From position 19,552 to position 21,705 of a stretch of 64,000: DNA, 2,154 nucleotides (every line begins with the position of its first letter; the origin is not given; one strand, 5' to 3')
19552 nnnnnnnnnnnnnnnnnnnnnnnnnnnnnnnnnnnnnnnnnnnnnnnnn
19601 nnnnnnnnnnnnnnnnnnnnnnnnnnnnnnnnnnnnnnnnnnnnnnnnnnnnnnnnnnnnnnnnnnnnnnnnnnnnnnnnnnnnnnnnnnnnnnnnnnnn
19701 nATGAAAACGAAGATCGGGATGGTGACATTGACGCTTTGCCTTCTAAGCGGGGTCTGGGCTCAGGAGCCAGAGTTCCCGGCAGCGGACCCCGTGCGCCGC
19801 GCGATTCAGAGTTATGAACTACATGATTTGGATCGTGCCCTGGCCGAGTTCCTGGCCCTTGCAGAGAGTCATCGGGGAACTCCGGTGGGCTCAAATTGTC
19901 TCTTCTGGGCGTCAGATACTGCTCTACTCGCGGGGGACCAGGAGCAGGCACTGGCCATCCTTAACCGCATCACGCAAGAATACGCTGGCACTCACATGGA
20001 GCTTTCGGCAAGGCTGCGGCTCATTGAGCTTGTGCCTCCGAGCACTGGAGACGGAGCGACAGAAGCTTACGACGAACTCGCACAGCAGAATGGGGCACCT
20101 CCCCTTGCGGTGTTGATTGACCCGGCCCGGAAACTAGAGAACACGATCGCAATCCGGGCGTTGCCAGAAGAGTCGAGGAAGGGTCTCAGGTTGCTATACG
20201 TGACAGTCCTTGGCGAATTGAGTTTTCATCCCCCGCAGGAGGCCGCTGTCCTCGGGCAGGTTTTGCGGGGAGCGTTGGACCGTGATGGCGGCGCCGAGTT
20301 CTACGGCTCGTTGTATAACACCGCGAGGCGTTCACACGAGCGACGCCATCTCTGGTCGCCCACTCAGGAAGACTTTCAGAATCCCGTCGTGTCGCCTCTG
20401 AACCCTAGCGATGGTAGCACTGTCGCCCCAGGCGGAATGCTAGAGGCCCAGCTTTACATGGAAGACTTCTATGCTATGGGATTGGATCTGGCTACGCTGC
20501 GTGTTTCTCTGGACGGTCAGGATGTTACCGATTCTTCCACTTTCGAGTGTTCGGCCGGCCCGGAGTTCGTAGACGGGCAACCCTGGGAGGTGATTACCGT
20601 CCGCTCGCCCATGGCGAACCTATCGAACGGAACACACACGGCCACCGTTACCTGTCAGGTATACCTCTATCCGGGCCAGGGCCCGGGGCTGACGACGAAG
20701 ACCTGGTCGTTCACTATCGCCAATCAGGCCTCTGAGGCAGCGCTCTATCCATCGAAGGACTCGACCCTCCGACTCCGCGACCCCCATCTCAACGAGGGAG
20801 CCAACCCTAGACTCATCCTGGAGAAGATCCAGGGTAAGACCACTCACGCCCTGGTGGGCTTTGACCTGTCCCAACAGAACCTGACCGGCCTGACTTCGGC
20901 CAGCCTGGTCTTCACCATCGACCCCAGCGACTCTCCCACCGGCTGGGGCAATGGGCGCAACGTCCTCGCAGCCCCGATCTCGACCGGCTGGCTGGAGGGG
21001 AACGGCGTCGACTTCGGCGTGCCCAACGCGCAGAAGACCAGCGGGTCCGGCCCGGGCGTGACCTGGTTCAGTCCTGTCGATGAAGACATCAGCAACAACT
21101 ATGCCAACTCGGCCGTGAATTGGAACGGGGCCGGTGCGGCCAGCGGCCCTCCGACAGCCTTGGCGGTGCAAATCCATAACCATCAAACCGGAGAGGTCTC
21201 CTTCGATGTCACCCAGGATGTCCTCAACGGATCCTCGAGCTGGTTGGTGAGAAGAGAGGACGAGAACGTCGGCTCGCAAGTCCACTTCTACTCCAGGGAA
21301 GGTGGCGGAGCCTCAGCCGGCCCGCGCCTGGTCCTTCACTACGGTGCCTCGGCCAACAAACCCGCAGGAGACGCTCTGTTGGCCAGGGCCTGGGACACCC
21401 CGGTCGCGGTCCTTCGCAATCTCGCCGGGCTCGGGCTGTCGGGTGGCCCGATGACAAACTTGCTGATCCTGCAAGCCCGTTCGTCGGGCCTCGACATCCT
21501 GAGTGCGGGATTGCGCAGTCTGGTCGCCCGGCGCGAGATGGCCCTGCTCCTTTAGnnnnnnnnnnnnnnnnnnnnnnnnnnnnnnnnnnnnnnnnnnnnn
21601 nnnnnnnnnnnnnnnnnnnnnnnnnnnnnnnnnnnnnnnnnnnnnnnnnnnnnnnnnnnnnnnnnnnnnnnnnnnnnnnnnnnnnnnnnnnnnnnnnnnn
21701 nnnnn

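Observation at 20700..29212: Concerted evolution of the DNRLRE-like C-terminal domain across the three gene-2 copies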

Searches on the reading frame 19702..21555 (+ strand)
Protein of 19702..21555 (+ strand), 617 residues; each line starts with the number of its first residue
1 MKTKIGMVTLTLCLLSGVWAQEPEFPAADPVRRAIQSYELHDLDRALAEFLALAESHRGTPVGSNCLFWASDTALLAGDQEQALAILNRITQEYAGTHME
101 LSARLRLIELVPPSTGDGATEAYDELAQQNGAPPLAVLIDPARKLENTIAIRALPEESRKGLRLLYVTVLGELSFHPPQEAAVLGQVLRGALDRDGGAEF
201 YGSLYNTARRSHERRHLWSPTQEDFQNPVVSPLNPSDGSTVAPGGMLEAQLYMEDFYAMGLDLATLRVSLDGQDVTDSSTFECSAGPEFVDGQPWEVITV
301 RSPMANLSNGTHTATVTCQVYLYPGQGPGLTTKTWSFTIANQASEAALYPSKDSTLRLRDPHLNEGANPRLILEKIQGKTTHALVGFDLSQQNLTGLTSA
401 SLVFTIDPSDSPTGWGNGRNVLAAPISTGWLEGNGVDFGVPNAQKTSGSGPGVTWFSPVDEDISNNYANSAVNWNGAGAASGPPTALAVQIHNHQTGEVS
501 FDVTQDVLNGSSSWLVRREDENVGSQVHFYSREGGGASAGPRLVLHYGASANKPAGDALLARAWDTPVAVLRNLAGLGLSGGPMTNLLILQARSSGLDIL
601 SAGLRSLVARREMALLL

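Call 4: search_protein_families(library=pfam, proteins=[window:19702-21555:+], max_evalue=0.01)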
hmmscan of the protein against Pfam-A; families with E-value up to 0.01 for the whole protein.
window:19702-21555:+ (617 aa): 1 family
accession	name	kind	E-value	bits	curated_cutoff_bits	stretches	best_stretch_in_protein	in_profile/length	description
PF13432.12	TPR_16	-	0.0028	18.5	32.7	1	38-95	8-62/65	Tetratricopeptide repeat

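Call 7: search_protein_families(library=ncbifam, proteins=[window:19702-21555:+], max_evalue=0.1)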
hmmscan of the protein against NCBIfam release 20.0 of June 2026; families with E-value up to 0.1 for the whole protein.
window:19702-21555:+ (617 aa): 1 family
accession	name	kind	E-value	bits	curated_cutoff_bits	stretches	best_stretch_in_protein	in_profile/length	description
NF033679.1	DNRLRE_dom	domain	3.9e-08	33.5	34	1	451-545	69-163/164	DNRLRE domain-containing protein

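Call 8: find_encoding_contigs(protein=window:19702-21555:+, flank=10000, max_places=10)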
Protein window:19702-21555:+ (617 aa): no gene with exactly this product is on record in the collection.

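Call 10: find_homologous_proteins(query=window:19702-21555:+, max_evalue=0.001)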
Query window:19702-21555:+ (617 aa): 4 proteins with E <= 0.001 among 8000 candidates.
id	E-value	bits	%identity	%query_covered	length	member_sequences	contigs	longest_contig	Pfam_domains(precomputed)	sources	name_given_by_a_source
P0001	6.1e-245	833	100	60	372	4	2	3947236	-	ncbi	ncbi:MAG: hypothetical protein AB7S38_30235 [Vulcanimicrobiota bacterium]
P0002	5.7e-190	651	57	96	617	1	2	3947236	-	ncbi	ncbi:MAG: hypothetical protein AB7S38_39140 [Vulcanimicrobiota bacterium]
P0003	5.4e-79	284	42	63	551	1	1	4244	-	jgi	jgi:hypothetical protein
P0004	1.0e-53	201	53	35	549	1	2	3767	-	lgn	-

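Call 12: find_encoding_contigs(protein=P0002, flank=10000, max_places=6)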
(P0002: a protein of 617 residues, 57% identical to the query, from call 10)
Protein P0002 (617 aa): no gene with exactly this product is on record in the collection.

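Call 13: find_encoding_contigs(protein=P0001, flank=10000, max_places=6)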
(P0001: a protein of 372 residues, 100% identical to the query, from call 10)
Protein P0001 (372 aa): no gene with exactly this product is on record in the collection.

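Call 14: list_cluster_members(proteins=[P0001, P0002])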
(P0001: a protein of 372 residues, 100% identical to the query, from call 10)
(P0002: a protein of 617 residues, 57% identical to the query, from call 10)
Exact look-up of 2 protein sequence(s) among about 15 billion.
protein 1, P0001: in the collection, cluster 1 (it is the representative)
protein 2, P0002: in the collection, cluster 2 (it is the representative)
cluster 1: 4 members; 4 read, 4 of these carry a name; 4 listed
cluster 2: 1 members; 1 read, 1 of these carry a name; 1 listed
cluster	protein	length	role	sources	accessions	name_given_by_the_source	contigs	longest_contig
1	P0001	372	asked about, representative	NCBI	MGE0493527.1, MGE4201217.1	MAG: hypothetical protein AB7S38_30235 [Vulcanimicrobiota bacterium]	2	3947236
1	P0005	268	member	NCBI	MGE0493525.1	MAG: hypothetical protein AB7S38_30225, partial [Vulcanimicrobiota bacterium]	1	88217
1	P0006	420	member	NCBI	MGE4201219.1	MAG: hypothetical protein AB7J86_11270 [Vulcanimicrobiota bacterium]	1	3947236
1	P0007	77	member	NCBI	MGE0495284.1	MAG: hypothetical protein AB7S38_39120, partial [Vulcanimicrobiota bacterium]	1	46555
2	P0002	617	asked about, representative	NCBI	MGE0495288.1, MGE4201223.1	MAG: hypothetical protein AB7S38_39140 [Vulcanimicrobiota bacterium]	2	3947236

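Call 23: search_protein_families(library=pfam, proteins=[P0003], max_evalue=10)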
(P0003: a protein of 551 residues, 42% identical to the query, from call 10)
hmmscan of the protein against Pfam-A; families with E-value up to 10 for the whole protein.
P0003 (551 aa): 1 family
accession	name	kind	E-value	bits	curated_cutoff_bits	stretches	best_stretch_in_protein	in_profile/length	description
PF17957.7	Big_7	-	0.013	16.5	24.1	1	134-221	1-70/70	Bacterial Ig domain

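Call 42: find_related_loci(query=A3, collection=genome_contigs, flank=10000)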
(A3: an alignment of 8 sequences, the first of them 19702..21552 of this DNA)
Query A3 (617 aa) in genome_contigs; peptide patterns used: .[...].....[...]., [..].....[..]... (x = any residue, [..] = any of these).
28 stretches matched a pattern; 11 encode a relative of the query (tblastn E <= 1e-3); 11 distinct loci.
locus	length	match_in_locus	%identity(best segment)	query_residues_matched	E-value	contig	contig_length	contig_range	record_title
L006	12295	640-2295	37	35-580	5e-89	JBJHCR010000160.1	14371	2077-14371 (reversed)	MAG: Vulcanimicrobiota bacterium isolate SF2967_J5348.metabat_sens.001 NODE_3947_length_14371_cov_1.292053, whole genome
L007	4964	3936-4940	44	224-559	1e-74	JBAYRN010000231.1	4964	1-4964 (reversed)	MAG: Vulcanimicrobiota bacterium isolate SO_2016_LW2_44 scaffold39992_LW138R_2016, whole genome shotgun sequence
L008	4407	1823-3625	34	6-568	2e-72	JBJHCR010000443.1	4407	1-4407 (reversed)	MAG: Vulcanimicrobiota bacterium isolate SF2967_J5348.metabat_sens.001 NODE_21362_length_4407_cov_1.296963, whole genome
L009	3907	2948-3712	51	335-574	2e-70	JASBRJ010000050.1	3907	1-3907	MAG: bacterium isolate BWSM_10 k141_29277, whole genome shotgun sequence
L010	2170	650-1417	52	351-591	1e-69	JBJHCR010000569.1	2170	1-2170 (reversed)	MAG: Vulcanimicrobiota bacterium isolate SF2967_J5348.metabat_sens.001 NODE_63160_length_2170_cov_1.816446, whole genome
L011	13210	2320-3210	43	274-562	8e-66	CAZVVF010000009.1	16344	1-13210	MAG TPA_asm: uncultured Burkholderiales bacterium isolate SRP118108_co5_471 genome assembly, contig: NODE_3377_length_16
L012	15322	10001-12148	51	351-565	4e-65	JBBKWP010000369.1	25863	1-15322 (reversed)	MAG: Candidatus Xenobia bacterium isolate metabat_bins.273 k119_2087700, whole genome shotgun sequence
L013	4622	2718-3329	54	352-556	1e-62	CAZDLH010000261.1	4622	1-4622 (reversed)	MAG TPA_asm: uncultured Burkholderiales bacterium isolate SRP220891_co3_11 genome assembly, contig: NODE_40128_length_46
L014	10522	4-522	55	378-550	3e-52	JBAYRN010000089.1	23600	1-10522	MAG: Vulcanimicrobiota bacterium isolate SO_2016_LW2_44 scaffold03825_LW138R_2016, whole genome shotgun sequence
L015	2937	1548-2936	31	24-475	2e-46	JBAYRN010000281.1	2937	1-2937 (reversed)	MAG: Vulcanimicrobiota bacterium isolate SO_2016_LW2_44 scaffold85947_LW138R_2016, whole genome shotgun sequence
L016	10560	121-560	54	328-547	4e-24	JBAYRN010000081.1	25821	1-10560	MAG: Vulcanimicrobiota bacterium isolate SO_2016_LW2_44 scaffold03280_LW138R_2016, whole genome shotgun sequence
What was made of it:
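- In other MAGs, many family copies lie at contig ends (call 42).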

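Call 63: predict_structure(alignment_id=A3)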
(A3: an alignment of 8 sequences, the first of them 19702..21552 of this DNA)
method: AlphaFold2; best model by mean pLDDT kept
length: 617 residues; sequences in the alignment: 8
mean_pLDDT: 58.8   pTM: 0.44
mean pLDDT of the five models: 58.8, 58.5, 56.0, 54.1, 51.8
residues with pLDDT >= 90: 43; 70-90: 172; 50-70: 167; < 50: 235
segments of 3 or more residues with pLDDT < 50: 1-27, 218-224, 342-380, 408-416, 427-479, 493-495, 521-541, 548-600, 606-617
pLDDT, mean of each block of 10 residues (from residue 1): 35 39 46 82 91 89 85 90 95 88 86 69 86 81 73 81 74 60 70 60 62 54 58 81 75 64 79 78 57 67 75 87 58 87 34 29 32 33 51 53 55 48 53 31 31 30 29 40 59 53 67 60 36 35 49 32 37 37 36 41 48 40
secondary structure, 60 per line:
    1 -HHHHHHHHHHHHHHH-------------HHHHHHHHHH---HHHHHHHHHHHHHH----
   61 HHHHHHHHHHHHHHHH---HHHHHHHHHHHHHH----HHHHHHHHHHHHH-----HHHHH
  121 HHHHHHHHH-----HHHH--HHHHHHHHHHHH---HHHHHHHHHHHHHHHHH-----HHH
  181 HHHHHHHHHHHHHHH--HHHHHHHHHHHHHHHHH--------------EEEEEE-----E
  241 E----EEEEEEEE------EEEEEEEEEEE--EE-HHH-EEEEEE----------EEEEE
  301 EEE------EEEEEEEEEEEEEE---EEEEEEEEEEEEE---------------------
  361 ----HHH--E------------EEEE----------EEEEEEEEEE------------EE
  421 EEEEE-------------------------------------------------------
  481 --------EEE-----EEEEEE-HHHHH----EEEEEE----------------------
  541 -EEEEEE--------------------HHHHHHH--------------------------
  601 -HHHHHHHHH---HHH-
elements in order: H2-16 H30-39 H43-56 H61-76 H80-93 H98-110 H116-129 H135-138 H141-152 H156-172 H178-195 H198-214 E229-234 E246-253 E260-270 E280-285 E296-303 E310-323 E327-339 E383-386 E397-406 E419-425 E489-491 E497-502 H504-508 E513-518 E542-547 H568-574 H602-610
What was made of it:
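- Tried and rejected: The full-length AlphaFold model is of low confidence overall (pLDDT 58.8, call 63).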

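Call 65: search_protein_families(library=ncbifam, proteins=[L006:520-2526:+, L008:1790-3892:+, L012:10001-10888:+], max_evalue=1)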
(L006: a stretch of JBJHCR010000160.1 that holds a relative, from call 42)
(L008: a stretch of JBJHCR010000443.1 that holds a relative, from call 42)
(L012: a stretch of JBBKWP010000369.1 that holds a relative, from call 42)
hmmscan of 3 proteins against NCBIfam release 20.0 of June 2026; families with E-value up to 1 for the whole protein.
L006:520-2526:+ (669 aa): 3 families
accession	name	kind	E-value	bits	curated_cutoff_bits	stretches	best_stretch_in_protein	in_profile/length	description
NF033679.1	DNRLRE_dom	domain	2.4e-06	27.7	34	1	361-552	1-162/164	DNRLRE domain-containing protein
TIGR02795.1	tol_pal_ybgF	equivalog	0.085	13.5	90.1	1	32-97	3-71/119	tol-pal system protein YbgF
NF008068.0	PRK10803.1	equivalog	0.21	11.5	383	1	55-99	204-251/263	cell division protein CpoB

L008:1790-3892:+ (701 aa): 3 families
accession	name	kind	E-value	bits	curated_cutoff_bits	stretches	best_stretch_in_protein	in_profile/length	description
NF033679.1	DNRLRE_dom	domain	2.1e-07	31.1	34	1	391-583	1-163/164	DNRLRE domain-containing protein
TIGR02795.1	tol_pal_ybgF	equivalog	0.00078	20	90.1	1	40-120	36-116/119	tol-pal system protein YbgF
TIGR03302.1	OM_YfiO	subfamily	0.0012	18.4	81.4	1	14-140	7-130/239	outer membrane protein assembly factor BamD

L012:10001-10888:+ (296 aa): 1 family
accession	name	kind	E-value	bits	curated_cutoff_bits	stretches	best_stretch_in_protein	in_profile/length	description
NF033679.1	DNRLRE_dom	domain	8.8e-12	45.4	34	1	2-199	1-162/164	DNRLRE domain-containing protein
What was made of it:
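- Tried and rejected: The family's C-terminal tail as a known sorting signal: no Pfam or NCBIfam model matches it (calls 23, 65).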
